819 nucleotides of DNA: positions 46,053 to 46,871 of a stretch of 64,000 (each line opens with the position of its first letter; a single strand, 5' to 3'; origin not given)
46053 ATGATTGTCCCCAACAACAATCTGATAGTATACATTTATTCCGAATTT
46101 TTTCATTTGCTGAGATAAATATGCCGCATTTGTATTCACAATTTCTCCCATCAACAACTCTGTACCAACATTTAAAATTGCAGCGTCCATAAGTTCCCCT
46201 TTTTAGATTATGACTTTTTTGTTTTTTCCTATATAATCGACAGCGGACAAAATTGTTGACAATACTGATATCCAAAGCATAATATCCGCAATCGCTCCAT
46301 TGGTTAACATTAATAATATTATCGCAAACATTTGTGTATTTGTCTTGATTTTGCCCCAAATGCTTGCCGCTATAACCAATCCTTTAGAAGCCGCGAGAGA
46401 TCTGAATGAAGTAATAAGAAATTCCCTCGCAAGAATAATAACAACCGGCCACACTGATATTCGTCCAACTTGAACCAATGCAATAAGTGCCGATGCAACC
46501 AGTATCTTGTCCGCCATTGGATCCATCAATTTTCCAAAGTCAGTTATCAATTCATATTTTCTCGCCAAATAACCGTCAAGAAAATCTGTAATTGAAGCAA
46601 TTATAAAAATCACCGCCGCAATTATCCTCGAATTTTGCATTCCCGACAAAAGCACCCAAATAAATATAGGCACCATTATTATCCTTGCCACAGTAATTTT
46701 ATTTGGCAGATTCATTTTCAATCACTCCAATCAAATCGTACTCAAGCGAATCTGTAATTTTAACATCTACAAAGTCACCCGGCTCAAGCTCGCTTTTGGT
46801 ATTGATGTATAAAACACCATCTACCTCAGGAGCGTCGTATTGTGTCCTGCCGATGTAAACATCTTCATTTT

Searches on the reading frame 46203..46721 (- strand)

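Call 47: search_protein_families(library=pfam, proteins=[window:46203-46721:-], max_evalue=0.00001)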
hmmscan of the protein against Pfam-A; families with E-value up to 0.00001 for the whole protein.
window:46203-46721:- (172 aa): 1 family
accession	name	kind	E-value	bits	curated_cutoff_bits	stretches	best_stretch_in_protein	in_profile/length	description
PF01066.26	CDP-OH_P_transf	-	4.6e-50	170.4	22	1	3-157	1-151/152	CDP-alcohol phosphatidyltransferase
